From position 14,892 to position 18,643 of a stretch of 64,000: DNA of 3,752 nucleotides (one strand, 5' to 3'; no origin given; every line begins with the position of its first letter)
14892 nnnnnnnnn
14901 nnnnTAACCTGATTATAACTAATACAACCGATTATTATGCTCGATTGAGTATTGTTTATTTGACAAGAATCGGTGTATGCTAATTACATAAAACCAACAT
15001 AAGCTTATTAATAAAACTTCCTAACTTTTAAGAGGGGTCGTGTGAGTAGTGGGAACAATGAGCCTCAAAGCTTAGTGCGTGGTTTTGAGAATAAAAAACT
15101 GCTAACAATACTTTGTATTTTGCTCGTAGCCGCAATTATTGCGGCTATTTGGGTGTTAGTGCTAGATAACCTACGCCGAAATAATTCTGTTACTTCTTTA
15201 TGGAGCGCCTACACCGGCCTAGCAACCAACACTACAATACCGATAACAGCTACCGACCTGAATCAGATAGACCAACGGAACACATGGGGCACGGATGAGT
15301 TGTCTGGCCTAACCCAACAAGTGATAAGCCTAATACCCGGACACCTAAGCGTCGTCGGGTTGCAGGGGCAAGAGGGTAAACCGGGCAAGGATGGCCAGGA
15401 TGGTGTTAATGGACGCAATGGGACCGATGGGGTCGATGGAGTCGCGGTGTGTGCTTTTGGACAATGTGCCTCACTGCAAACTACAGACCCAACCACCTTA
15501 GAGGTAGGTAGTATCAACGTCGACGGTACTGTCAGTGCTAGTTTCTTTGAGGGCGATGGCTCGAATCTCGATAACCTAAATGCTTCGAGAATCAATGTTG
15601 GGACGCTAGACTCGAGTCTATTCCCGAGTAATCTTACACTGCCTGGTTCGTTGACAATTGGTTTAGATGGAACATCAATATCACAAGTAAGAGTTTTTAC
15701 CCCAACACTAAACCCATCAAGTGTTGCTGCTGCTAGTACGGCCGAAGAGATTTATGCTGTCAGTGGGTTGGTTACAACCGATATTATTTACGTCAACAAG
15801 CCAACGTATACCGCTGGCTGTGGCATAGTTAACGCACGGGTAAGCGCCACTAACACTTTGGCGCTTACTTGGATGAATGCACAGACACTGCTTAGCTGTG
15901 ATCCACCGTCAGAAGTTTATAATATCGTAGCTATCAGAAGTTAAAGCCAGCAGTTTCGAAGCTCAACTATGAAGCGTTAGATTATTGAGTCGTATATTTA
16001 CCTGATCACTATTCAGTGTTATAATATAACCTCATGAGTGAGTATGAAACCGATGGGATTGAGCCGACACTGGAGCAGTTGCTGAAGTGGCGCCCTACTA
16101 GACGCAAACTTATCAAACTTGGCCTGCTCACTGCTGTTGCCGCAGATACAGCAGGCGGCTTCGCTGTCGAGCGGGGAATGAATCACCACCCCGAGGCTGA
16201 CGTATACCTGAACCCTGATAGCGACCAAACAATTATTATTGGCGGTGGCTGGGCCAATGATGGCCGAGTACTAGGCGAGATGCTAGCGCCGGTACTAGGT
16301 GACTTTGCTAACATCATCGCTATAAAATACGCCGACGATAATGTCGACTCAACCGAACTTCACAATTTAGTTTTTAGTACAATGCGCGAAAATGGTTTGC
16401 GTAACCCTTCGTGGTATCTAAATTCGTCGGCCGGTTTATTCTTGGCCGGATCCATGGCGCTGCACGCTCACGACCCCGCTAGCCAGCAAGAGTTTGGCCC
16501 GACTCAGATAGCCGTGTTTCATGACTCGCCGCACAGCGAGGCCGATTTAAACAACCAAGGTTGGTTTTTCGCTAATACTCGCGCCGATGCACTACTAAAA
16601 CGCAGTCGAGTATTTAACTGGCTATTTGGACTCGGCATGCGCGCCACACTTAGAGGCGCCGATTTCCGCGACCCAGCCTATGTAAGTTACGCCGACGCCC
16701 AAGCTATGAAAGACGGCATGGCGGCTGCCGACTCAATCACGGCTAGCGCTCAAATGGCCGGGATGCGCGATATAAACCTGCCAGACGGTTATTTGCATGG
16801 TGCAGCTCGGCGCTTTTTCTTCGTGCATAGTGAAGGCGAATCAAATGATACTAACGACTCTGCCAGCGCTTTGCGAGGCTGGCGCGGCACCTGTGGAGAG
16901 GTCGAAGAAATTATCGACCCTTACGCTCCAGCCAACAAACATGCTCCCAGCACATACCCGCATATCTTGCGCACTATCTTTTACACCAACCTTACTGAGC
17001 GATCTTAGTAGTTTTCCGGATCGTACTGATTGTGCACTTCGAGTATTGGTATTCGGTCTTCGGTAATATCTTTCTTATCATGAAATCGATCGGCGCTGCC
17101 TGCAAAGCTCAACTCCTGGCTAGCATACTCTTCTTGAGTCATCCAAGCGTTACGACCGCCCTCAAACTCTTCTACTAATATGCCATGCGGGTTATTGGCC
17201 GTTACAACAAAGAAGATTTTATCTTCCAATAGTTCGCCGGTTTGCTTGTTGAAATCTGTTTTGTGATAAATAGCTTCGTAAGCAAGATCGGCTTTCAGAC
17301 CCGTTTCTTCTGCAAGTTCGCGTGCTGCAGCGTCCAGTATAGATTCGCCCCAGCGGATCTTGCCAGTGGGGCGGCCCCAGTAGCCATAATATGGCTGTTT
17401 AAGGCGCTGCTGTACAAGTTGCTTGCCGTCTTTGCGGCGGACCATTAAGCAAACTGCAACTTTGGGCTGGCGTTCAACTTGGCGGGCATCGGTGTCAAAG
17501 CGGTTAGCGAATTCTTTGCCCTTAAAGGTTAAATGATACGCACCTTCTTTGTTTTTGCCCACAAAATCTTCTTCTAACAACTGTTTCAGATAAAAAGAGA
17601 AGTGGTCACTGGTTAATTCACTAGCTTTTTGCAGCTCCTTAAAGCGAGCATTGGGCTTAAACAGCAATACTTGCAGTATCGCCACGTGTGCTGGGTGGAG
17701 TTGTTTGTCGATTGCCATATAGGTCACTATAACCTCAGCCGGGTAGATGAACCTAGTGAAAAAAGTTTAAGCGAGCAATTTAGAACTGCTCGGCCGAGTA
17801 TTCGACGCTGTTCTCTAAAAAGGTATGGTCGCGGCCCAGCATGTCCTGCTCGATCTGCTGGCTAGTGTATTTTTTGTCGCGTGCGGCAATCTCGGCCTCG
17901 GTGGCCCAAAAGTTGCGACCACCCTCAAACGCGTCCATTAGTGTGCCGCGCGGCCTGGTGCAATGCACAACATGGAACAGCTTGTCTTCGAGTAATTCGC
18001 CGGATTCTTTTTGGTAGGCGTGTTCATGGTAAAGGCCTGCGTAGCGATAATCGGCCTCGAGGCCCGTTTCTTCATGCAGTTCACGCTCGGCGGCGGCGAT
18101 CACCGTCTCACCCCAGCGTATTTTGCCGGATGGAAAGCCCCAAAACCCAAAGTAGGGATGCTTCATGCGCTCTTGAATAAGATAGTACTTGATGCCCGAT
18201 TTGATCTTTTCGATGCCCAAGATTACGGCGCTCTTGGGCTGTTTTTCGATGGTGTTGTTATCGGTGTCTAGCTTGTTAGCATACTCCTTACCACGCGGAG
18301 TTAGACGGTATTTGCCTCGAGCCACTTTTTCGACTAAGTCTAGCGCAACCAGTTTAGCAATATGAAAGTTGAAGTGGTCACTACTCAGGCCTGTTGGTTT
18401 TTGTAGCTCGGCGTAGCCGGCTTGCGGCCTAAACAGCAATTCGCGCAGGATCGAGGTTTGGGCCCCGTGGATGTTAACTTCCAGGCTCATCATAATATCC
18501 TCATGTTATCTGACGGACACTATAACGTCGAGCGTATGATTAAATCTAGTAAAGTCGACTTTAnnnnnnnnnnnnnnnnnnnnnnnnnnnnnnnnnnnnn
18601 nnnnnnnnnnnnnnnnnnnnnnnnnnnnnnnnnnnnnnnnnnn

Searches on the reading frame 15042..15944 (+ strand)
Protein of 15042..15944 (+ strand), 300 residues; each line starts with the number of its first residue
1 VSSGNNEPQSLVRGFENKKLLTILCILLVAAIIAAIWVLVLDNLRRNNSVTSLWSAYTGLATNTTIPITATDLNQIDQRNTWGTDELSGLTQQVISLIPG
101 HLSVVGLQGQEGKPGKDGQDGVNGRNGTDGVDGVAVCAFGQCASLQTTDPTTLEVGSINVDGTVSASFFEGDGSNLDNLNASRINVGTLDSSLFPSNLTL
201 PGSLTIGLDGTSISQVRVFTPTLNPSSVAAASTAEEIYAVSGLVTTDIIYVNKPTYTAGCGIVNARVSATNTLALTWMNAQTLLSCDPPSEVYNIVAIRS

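Call 87: search_protein_families(library=pfam, proteins=[window:15042-15944:+], max_evalue=0.001)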
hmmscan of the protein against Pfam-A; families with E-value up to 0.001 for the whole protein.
window:15042-15944:+ (300 aa): 1 family
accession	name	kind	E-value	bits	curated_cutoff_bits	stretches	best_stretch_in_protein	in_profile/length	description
PF01391.23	Collagen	-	2.6e-05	24.3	27.2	1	106-133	25-52/60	Collagen triple helix repeat (20 copies)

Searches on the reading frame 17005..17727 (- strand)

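Call 87: search_protein_families(library=pfam, proteins=[window:17005-17727:-], max_evalue=0.001)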
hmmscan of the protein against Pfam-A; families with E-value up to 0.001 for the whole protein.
window:17005-17727:- (240 aa): 3 families
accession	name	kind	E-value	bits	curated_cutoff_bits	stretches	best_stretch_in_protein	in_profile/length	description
PF00293.34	NUDIX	-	2.4e-17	63.6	21.1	1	89-205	3-120/134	NUDIX domain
PF14947.12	HTH_45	-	2.3e-06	28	25.5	1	25-78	18-70/77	Winged helix-turn-helix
PF24038.1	DUF7347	-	0.00021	21.9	27.6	1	14-74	13-74/77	Domain of unknown function (DUF7347)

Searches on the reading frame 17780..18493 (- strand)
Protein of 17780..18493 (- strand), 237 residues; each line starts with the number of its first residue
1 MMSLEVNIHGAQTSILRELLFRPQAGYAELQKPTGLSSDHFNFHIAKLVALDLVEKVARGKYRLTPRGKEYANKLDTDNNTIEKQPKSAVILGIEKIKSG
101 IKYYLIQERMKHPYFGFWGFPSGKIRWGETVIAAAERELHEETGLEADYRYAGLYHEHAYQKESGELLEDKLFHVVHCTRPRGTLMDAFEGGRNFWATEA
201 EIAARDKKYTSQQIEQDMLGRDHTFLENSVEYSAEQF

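Call 87: search_protein_families(library=pfam, proteins=[window:17780-18493:-], max_evalue=0.001)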
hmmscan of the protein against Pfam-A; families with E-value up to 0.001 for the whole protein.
window:17780-18493:- (237 aa): 1 family
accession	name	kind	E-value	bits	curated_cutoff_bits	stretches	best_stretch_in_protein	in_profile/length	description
PF00293.34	NUDIX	-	1.6e-12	48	21.1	1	105-202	19-118/134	NUDIX domain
